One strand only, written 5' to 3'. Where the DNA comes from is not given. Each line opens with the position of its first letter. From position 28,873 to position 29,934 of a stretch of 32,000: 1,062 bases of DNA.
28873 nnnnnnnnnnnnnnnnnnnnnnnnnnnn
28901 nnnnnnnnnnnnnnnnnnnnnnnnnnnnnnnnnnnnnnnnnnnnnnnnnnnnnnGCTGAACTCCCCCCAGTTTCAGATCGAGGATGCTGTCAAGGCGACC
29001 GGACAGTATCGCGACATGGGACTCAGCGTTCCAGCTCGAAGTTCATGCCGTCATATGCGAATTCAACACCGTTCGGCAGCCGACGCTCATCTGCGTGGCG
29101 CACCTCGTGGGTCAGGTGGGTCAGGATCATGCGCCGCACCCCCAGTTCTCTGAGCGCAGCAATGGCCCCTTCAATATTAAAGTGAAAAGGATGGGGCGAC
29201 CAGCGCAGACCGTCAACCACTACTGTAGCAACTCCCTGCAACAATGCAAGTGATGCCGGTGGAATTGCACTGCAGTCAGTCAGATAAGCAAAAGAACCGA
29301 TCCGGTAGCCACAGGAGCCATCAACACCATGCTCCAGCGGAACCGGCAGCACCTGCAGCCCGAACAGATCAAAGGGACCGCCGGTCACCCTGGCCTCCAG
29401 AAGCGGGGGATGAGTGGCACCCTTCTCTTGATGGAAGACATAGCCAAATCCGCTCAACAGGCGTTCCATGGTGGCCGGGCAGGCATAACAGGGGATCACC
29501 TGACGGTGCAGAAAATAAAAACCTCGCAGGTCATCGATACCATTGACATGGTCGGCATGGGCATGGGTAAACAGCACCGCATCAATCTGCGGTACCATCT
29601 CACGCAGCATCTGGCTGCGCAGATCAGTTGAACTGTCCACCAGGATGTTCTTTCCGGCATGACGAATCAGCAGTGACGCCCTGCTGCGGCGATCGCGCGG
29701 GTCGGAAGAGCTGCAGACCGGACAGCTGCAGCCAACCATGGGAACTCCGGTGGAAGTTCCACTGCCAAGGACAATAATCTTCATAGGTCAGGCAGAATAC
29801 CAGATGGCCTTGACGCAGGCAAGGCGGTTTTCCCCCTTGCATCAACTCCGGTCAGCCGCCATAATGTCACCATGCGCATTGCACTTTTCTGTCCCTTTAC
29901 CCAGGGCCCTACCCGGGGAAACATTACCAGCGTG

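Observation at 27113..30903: Orphan 613-aa protein co-transcribed with a PhnP-like MBL hydrolase, divergent from a GT4 glycosyltransferase: candidate uncharacterised module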

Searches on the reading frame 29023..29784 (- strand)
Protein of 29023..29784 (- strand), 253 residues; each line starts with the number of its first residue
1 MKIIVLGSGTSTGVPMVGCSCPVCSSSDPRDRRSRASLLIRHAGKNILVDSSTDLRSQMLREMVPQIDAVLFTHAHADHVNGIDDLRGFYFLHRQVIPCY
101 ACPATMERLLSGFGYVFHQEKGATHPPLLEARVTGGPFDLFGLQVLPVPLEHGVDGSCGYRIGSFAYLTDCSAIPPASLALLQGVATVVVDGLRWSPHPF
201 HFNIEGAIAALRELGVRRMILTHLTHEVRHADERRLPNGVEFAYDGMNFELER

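Call 7: search_protein_families(library=ncbifam, proteins=[window:29023-29784:-], max_evalue=0.01)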
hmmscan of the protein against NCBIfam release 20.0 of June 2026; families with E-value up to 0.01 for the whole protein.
window:29023-29784:- (253 aa): 20 families
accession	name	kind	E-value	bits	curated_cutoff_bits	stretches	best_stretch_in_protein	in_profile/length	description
NF038231.1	MBL_Geo_Pelo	equivalog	5e-122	406.3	360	1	2-249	1-249/250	GPMC system MBL fold metallohydrolase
NF002553.0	PRK02113.1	equivalog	2.5e-67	227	386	1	1-249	1-250/252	MBL fold metallo-hydrolase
TIGR03307.1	PhnP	equivalog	3.6e-26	92.1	272.25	1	1-248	1-248/249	phosphonate metabolism protein PhnP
TIGR02108.2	PQQ_syn_pqqB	equivalog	7.7e-14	51.8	245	1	2-198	1-222/298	pyrroloquinoline quinone biosynthesis protein PqqB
TIGR02651.1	RNase_Z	equivalog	4.5e-12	45.6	292.95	1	24-101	7-88/302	ribonuclease Z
NF000801.0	PRK00055.1-3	equivalog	1.3e-09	37.5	252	1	24-84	9-71/307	ribonuclease Z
NF002558.0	PRK02126.1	subfamily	3.9e-06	26.1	315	1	41-105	24-86/345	ribonuclease Z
NF012229.1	bla_class_B_core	domain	6.6e-06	26.4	100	1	36-87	16-72/139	metallo-beta-lactamase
NF000806.0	PRK00055.2-4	equivalog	4.8e-05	22.7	363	1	26-86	11-73/280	ribonuclease Z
NF000805.0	PRK00055.2-3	equivalog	8.6e-05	21.9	416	1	25-85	12-74/307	ribonuclease Z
TIGR03413.1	GSH_gloB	equivalog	0.0001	21.8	200.8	1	43-87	19-64/248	hydroxyacylglutathione hydrolase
NF058524.1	6A-MBL_enzyme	equivalog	0.00016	20.9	220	1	49-86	38-76/346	anti-phage 6A-MBL system MBL-fold protein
NF000804.0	PRK00055.2-1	equivalog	0.00021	20.5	402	1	24-120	11-112/306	ribonuclease Z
NF033088.2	bla_subclass_B1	equivalog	0.002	17.8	200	1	37-108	33-104/217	subclass B1 metallo-beta-lactamase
NF041804.1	MBL_fold_SolJ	exception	0.0025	17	350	1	39-85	24-72/224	solanimycin biosynthesis MBL-fold hydrolase SolJ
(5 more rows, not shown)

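Call 8: search_protein_families(library=pfam, proteins=[window:29023-29784:-], max_evalue=0.01)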
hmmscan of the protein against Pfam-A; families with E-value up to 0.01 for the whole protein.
window:29023-29784:- (253 aa): 4 families
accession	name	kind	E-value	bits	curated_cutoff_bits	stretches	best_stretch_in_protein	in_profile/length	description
PF12706.13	Lactamase_B_2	-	3.6e-38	131.6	27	1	46-223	2-199/200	Beta-lactamase superfamily domain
PF00753.33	Lactamase_B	-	3.7e-14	53.5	22.7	1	33-216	4-189/196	Metallo-beta-lactamase superfamily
PF13483.12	Lactamase_B_3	-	9.9e-05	22.8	24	1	36-83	8-53/160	Beta-lactamase superfamily domain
PF23023.1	Anti-Pycsar_Apyc1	-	0.0012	18.8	50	1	39-86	24-73/250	Anti-Pycsar protein Apyc1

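Call 14: search_solved_structures(query=window:29023-29784:-, max_evalue=0.001)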
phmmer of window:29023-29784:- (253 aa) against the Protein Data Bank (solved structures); distinct sequences matched with E-value up to 0.001: 7.
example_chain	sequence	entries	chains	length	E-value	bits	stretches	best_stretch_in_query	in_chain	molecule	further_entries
6b9v_A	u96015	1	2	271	8e-64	218.8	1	3-252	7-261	Beta-lactamase-like protein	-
3py5_A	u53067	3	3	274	9.1e-47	162.9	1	3-251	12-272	Beta-lactamase-like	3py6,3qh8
3md7_A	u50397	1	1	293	1.2e-46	162.6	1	3-251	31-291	Beta-lactamase-like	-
3g1p_A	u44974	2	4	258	8.5e-17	64.7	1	4-249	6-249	Protein phnP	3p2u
4z7r_A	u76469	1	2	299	1.3e-06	31.3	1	1-88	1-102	Coenzyme PQQ synthesis protein B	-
1zkp_A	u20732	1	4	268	0.00012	24.9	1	34-232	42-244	hypothetical protein BA1088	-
6kns_A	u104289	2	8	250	0.00015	24.6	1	24-235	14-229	Putative metal-dependent hydrolase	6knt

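Call 84: search_protein_families(library=padloc, proteins=[window:29023-29784:-], max_evalue=0.01)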
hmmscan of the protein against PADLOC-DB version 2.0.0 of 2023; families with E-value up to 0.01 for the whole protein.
window:29023-29784:- (253 aa): 2 families
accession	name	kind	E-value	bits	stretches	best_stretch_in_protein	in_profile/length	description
PDLC03805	RTasMBL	-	1.5e-05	22.4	1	37-86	13-67/322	DRT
PDLC03854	LmuA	-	0.0075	13.4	0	40-83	18-73/345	-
